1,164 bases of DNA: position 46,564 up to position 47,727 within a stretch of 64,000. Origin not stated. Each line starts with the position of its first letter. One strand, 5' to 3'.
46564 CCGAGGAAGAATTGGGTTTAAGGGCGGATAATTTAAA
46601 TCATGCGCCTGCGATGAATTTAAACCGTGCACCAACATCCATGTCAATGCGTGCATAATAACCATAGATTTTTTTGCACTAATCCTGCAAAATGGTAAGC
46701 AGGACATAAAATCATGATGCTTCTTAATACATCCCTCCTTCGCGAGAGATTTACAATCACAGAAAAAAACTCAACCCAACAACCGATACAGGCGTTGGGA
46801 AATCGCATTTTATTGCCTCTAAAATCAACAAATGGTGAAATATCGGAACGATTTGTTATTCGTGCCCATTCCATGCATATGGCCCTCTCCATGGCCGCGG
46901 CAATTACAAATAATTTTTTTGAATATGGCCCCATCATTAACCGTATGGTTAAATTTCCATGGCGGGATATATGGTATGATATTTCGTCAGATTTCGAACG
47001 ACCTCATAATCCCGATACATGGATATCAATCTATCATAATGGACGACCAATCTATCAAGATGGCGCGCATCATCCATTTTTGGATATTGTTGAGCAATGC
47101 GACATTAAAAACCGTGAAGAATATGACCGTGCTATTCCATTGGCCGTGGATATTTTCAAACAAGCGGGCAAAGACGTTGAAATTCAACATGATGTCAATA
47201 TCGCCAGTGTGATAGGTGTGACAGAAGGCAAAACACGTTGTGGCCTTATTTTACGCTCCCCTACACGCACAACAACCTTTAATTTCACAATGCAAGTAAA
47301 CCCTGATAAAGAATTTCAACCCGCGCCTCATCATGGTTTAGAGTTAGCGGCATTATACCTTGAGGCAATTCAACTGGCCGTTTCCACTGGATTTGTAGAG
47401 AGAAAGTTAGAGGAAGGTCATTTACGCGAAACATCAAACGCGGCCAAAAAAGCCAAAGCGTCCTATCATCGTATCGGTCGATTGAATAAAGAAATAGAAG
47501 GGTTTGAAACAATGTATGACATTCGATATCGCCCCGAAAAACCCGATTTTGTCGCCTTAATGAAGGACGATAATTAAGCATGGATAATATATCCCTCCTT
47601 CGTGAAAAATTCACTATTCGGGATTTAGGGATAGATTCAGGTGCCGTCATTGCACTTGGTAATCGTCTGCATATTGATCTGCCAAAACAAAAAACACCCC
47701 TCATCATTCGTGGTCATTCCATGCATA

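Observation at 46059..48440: cheZ-linked cluster of unknown genes including two tandem paralogues with a shared motif set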

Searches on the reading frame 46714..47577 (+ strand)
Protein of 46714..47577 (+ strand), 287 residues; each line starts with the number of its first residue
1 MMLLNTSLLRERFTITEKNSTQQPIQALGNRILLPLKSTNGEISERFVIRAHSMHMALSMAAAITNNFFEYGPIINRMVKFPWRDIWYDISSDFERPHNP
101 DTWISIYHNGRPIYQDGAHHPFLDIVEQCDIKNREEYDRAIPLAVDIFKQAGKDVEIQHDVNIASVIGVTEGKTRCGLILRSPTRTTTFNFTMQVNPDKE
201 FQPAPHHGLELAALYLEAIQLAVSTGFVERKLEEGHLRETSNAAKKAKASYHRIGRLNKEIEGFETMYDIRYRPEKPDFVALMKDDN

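Call 3: search_protein_families(library=pfam, proteins=[window:46714-47577:+], max_evalue=1)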
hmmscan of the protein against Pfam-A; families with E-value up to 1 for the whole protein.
window:46714-47577:+ (287 aa): 1 family
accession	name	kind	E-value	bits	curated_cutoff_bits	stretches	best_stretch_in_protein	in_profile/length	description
PF00294.29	PfkB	-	0.17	11.6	25.8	1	158-249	74-160/302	pfkB family carbohydrate kinase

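Call 5: search_protein_families(library=ncbifam, proteins=[window:46714-47577:+], max_evalue=1)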
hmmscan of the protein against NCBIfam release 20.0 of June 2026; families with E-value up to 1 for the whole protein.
window:46714-47577:+ (287 aa): 0 families

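Call 6: find_homologous_proteins(query=window:46714-47577:+, max_evalue=0.001)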
Query window:46714-47577:+ (287 aa): 272 proteins with E <= 0.001 among 970 candidates; the best 120 are listed.
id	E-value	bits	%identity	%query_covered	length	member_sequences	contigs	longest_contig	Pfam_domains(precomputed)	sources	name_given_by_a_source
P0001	1.0e-192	657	100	100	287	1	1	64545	-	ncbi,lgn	-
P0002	6.5e-149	513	77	99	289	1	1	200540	-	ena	-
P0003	1.8e-148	511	77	99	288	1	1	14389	-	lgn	-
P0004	1.1e-145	502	75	99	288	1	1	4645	-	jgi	-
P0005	3.6e-144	497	74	99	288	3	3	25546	-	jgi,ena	-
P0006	7.8e-141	486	71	99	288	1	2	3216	-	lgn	-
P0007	1.0e-134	466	70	99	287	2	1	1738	-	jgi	-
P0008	4.5e-132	458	69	99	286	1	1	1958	-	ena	-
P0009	1.0e-129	450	68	99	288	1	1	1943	-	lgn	-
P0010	5.9e-119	415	62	99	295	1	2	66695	-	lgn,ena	-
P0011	1.5e-118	413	63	99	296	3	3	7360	-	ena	-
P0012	5.0e-117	408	64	100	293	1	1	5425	-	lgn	-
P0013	6.6e-117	408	62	99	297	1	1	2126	-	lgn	-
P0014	7.0e-117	408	64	100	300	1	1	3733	-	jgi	jgi:hypothetical protein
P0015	1.0e-116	407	63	98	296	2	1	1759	-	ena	-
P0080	9.4e-70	253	45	96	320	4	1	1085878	-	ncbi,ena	-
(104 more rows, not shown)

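Call 9: search_solved_structures(query=A1, max_evalue=10, show_alignments=2)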
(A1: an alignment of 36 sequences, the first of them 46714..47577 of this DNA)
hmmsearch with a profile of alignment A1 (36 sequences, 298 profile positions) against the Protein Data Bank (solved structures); distinct sequences matched with E-value up to 10: 6.
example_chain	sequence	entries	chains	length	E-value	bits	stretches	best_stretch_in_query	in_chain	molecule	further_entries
6vsv_A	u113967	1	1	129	0.46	12.8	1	151-209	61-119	Sodium channel subunit beta-4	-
4mz2_A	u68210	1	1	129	0.48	12.8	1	151-209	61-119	Sodium channel subunit beta-4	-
5xaw_A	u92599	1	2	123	0.48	12.8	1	151-209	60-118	Sodium channel subunit beta-4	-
4mz3_A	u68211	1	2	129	0.7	12.2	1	151-209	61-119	Sodium channel subunit beta-4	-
7dtd_B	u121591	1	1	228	0.92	11.8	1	151-210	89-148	Sodium channel subunit beta-4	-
5tt5_A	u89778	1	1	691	2.1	10.6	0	234-289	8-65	DNA ligase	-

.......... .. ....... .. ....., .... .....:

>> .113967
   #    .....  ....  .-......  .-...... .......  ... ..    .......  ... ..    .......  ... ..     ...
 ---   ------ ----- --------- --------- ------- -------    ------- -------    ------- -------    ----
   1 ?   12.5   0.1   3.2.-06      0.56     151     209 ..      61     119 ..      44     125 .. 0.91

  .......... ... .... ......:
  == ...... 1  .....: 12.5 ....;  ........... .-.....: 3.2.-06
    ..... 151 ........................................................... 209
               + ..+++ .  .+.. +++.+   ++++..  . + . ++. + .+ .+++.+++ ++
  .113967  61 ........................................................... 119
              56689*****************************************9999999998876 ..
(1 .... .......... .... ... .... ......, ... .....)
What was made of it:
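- On Any protein with a solved structure (parA family): hmmsearch of the A1 profile against PDB sequences: best E 0.46 (call 9).
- Tried and rejected: PDB by sequence profile: only chance hits (call 9).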

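Call 11: find_encoding_contigs(protein=P0002, flank=10000, max_places=2)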
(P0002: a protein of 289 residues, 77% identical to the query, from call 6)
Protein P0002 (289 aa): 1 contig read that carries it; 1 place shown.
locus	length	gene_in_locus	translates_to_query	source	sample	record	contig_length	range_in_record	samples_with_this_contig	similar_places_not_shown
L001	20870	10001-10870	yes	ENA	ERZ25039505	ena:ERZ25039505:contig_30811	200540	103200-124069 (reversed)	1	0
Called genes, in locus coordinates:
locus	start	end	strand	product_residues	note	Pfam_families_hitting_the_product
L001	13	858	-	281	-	PF01218:Coprogen_oxidas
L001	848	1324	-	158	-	PF00588:SpoU_methylase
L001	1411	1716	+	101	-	-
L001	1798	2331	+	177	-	PF10399:UCR_Fe-S_N, PF00355:Rieske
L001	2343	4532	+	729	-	PF00033:Cytochrome_B, PF13631:Cytochrom_B_N_2, PF00032:Cytochrom_B_C, PF02167:Cytochrom_C1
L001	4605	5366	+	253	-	PF00009:GTP_EFTU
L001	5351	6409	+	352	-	PF14492:EFG_III (faint), PF00679:EFG_C, PF06421:LepA_C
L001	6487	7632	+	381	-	PF13784:Fic_N, PF02661:Fic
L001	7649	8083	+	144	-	PF02566:OsmC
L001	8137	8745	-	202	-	PF00036:EF-hand_1 (faint), PF13202:EF-hand_5 (faint), PF13405:EF-hand_6 (faint)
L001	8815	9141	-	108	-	-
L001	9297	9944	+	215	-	-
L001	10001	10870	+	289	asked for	-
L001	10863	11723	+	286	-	-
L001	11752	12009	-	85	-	-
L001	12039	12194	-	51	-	PF00694:Aconitase_C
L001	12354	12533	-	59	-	-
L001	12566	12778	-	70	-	-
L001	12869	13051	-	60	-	PF00330:Aconitase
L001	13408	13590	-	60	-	PF00330:Aconitase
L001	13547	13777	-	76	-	PF00330:Aconitase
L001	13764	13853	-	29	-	-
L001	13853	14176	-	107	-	PF00330:Aconitase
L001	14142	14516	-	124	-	PF00330:Aconitase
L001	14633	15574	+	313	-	-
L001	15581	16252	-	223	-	-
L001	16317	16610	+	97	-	PF02325:CCB3_YggT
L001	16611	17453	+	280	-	PF00763:THF_DHG_CYH, PF02882:THF_DHG_CYH_C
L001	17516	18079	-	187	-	-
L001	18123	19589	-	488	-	PF00180:Iso_dh, PF18324:Isocitrate_DH_C_bact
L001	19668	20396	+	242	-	-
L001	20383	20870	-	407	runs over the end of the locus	PF06965:Na_H_antiport_1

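Call 12: find_encoding_contigs(protein=P0080, flank=10000, max_places=2)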
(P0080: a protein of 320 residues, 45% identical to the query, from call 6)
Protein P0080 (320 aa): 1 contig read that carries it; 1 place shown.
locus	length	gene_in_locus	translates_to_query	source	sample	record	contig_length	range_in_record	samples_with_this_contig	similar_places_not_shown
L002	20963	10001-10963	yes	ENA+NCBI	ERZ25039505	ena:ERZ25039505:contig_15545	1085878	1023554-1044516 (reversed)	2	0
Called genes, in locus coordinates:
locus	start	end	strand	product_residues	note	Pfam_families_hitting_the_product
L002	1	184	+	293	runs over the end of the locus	PF00483:NTP_transferase, PF12804:NTP_transf_3 (weak)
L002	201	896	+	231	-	PF10090:HPTransfase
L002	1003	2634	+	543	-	PF02142:MGS, PF01808:AICARFT_IMPCHas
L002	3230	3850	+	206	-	-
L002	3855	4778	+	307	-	-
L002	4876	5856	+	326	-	-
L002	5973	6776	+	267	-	PF00009:GTP_EFTU, PF03144:GTP_EFTU_D2 (weak)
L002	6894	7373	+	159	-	PF14492:EFG_III, PF00679:EFG_C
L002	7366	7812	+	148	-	PF00679:EFG_C (weak), PF06421:LepA_C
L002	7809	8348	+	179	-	-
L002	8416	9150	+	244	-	PF04402:SIMPL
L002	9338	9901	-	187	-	PF00080:Sod_Cu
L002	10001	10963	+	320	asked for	-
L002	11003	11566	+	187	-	-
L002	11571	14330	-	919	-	PF00330:Aconitase, PF00694:Aconitase_C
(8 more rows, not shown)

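Call 13: find_related_loci(query=A1, collection=genome_contigs, flank=8000)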
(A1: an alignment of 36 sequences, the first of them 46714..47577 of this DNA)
Query A1 (287 aa) in genome_contigs; peptide patterns used: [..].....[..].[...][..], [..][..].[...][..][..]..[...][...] (x = any residue, [..] = any of these).
194 stretches matched a pattern; 172 encode a relative of the query (tblastn E <= 1e-3); the best 80 are kept; 80 distinct loci.
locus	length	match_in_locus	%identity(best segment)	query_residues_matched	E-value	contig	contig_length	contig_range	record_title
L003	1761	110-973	60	1-286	3e-127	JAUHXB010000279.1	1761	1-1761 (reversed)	MAG: Alphaproteobacteria bacterium isolate 2_bin.43 NODE_55196_length_1761_cov_0.946144, whole genome shotgun sequence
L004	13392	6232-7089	59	2-285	7e-117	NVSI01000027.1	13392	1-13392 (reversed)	MAG: Alphaproteobacteria bacterium isolate NORP145 Contig_source1382A_9138, whole genome shotgun sequence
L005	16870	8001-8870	57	1-285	2e-114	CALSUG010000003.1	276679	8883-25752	MAG: uncultured Alphaproteobacteria bacterium isolate AC_MB29 genome assembly, contig: contig_20458_AC_MB29, whole genom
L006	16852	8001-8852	54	1-285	8e-103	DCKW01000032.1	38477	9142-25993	MAG TPA_asm: Micavibrio sp. UBA1664 UBA1664_contig_18657, whole genome shotgun sequence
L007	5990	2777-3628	53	1-283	1e-102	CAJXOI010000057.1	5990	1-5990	MAG TPA_asm: uncultured Micavibrio sp. isolate SRR4030062_bin.53_MetaBAT_v2.12.1_MAG genome assembly, contig: NODE_3970_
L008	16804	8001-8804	47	1-279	4e-84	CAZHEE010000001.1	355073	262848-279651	MAG TPA_asm: uncultured Micavibrio sp. isolate SRP063590_co1_54 genome assembly, contig: NODE_9_length_355073_cov_6.0255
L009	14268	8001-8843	46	1-285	4e-81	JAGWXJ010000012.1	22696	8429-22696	MAG: Alphaproteobacteria bacterium isolate REEB464 contig-150_4063, whole genome shotgun sequence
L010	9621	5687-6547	45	1-279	2e-80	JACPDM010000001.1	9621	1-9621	MAG: Micavibrio aeruginosavorus isolate NC_groundwater_309_Ag_B-0.1um_59_8 GD18-4_B1_scaffold_36600, whole genome shotgu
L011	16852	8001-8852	43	1-286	8e-80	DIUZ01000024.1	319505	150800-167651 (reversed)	MAG TPA_asm: Micavibrio sp. UBA6145 UBA6145_contig_5177, whole genome shotgun sequence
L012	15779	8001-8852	42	1-279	9e-80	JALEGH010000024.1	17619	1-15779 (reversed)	MAG: Alphaproteobacteria bacterium isolate CC_bin14 k97_67544, whole genome shotgun sequence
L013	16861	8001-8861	43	1-287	8e-79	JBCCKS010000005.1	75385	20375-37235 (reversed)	MAG: Pseudomonadota bacterium isolate P01_C01_bin.143 k141_1107790_length_75385_cov_13.0464, whole genome shotgun sequen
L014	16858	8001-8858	42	1-287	8e-78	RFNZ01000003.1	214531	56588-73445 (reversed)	MAG: Proteobacteria bacterium isolate WB4_1_1452 contig_100_2, whole genome shotgun sequence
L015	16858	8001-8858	43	4-285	3e-77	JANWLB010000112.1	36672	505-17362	MAG: Alphaproteobacteria bacterium isolate CRAIB_MAG108 c_000000113158, whole genome shotgun sequence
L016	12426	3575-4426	43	1-284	2e-77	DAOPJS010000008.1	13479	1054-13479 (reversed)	MAG TPA_asm: Alphaproteobacteria bacterium isolate AMR_MDS_3271 NODE_4799_length_13479_cov_4.749404, whole genome shotgu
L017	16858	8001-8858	41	4-285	4e-77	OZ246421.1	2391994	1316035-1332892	MAG: uncultured Micavibrio sp. isolate SRP062349_co2_90 genome assembly, chromosome: 1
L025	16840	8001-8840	44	1-279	3e-76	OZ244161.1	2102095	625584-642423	MAG: uncultured Micavibrio sp. isolate 3335b24b-bea8-45d1-9dde-daf9fb9c2b4f genome assembly, chromosome: 1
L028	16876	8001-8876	43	1-283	1e-75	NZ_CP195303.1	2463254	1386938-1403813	Micavibrio aeruginosavorus strain HCB189 chromosome, complete genome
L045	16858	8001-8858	40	1-285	8e-74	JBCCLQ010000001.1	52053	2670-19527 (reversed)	MAG: Pseudomonadota bacterium isolate P01_C01_bin.30 k141_248110_length_52053_cov_14.0000, whole genome shotgun sequence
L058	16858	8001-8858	42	1-285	3e-72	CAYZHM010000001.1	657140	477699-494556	MAG TPA_asm: uncultured Micavibrio sp. isolate SRP329715_co2_380 genome assembly, contig: NODE_4_length_657140_cov_7.859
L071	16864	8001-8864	38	1-285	2e-69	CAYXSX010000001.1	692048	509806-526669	MAG TPA_asm: uncultured Pseudobdellovibrionaceae bacterium isolate SRP334346_co1_112 genome assembly, contig: NODE_3_len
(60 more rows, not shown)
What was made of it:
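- FAM is restricted to one lineage with a peculiar life cycle (call 13).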

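Call 15: predict_structure(alignment_id=A1)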
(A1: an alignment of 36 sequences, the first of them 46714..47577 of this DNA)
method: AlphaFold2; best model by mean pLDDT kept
length: 287 residues; sequences in the alignment: 36
mean_pLDDT: 92.8   pTM: 0.91
mean pLDDT of the five models: 92.8, 92.5, 92.4, 92.3, 91.4
residues with pLDDT >= 90: 236; 70-90: 49; 50-70: 2; < 50: 0
segments of 3 or more residues with pLDDT < 50: none
pLDDT, mean of each block of 10 residues (from residue 1): 90 95 95 93 93 97 97 92 97 91 96 96 94 82 92 94 94 92 81 93 94 96 92 93 93 96 97 92 79
secondary structure, 60 per line:
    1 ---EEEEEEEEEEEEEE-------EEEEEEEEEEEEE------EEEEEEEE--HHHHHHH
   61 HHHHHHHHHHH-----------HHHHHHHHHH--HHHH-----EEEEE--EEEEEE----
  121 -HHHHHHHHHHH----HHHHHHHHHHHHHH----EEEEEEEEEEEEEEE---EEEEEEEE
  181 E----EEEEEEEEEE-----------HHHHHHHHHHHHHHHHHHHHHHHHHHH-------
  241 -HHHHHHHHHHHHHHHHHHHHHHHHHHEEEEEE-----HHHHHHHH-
elements in order: E4-17 E25-37 E44-51 H54-71 H83-92 H95-98 E104-108 E111-116 H122-132 H137-150 E155-169 E173-181 E186-195 H207-233 H242-267 E268-273 H279-286
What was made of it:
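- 46714..47577 (+): parA (287 aa): the orthologue of the order-wide single-copy FAM gene. The AF2 model has pLDDT 92.8 and pTM 0.91 (call 15).
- Confident compact alpha+beta model (call 15). Two long helices (residues 207-267) pack on a large sheet (call 15).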

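Call 19: fold_search(model_id=the predicted structure, library=pdb)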
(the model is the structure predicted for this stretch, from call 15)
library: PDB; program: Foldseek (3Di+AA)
matches with E <= 10: 367; with E <= 0.001: 0
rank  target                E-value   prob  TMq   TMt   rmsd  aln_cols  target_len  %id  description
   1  3qtd_B                2.6e-02  0.30  0.18  0.13  22.0       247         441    5  Crystal structure of putative modulator of gyrase (PmbA) from Pseudomonas aeruginosa PAO1 (released 2011-03-30)
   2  5njf_A                3.1e-02  0.13  0.14  0.10  21.1       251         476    5  E. coli Microcin-processing metalloprotease TldD/E (TldD H262A mutant) with pentapeptide bound (released 2017-10-04)
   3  1vl4_A                3.1e-02  0.10  0.11  0.08  21.6       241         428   11  CRYSTAL STRUCTURE OF A PUTATIVE MODULATOR OF A DNA GYRASE (TM0727) FROM THERMOTOGA MARITIMA MSB8 AT 1.95 A RESOLUTION (released 2004-09-21)
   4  3qtd_A                3.2e-02  0.11  0.12  0.09  21.3       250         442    7  Crystal structure of putative modulator of gyrase (PmbA) from Pseudomonas aeruginosa PAO1 (released 2011-03-30)
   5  5njc_A                3.6e-02  0.16  0.16  0.11  21.1       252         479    7  E. coli Microcin-processing metalloprotease TldD/E (TldD E263A mutant) with hexapeptide bound (released 2017-10-04)
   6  9jg8_A                5.0e-02  0.08  0.11  0.13  19.1       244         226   10  Structure of cargo complex (BtpeA-BtaeB-BtapC) bound to the VgrG spike from the Type VI secretion system (released 2025-09-10)
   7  4frx_A                1.2e-01  0.08  0.10  0.09  12.8       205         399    9  Crystal Structure of Pseudomonas aeruginosa OccK8 (OprE) (released 2013-07-24)
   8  5dl8_A                1.3e-01  0.09  0.12  0.09  13.3       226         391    4  Crystal structure of Acinetobacter baumannii OccAB4 (released 2016-02-03)
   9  3szd_A                2.0e-01  0.04  0.12  0.10  13.9       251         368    7  Crystal structure of Pseudomonas aeruginosa OccK2 (OpdF) (released 2012-02-08)
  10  3tv9                  2.5e-01  0.09  0.17  0.12  21.6       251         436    6  Crystal Structure of Putative Peptide Maturation Protein from Shigella flexneri (released 2011-10-05)
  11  3rbh_A                2.6e-01  0.06  0.14  0.10  17.3       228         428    9  Structure of alginate export protein AlgE from Pseudomonas aeruginosa (released 2011-07-27)
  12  7ui9_t                2.9e-01  0.11  0.16  0.20  17.3       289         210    8  Core Mediator-PICearly (Copy A) (released 2023-02-15)
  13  3rbh_B                3.4e-01  0.06  0.13  0.10  17.2       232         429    7  Structure of alginate export protein AlgE from Pseudomonas aeruginosa (released 2011-07-27)
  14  2hzs_C                3.8e-01  0.09  0.16  0.19  15.4       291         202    8  Structure of the Mediator head submodule Med8C/18/20 (released 2006-09-12)
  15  2hzm_E                4.1e-01  0.09  0.15  0.19  14.1       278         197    9  Structure of the Mediator head subcomplex Med18/20 (released 2006-09-12)
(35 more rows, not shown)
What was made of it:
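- On Any protein with a solved structure (parA family): Foldseek against PDB: best E 0.026, TM at most 0.18 for that hit (call 19).
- Closest known: TldD/PmbA. Same: They are mixed alpha+beta proteins with long antiparallel sheets (call 19).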
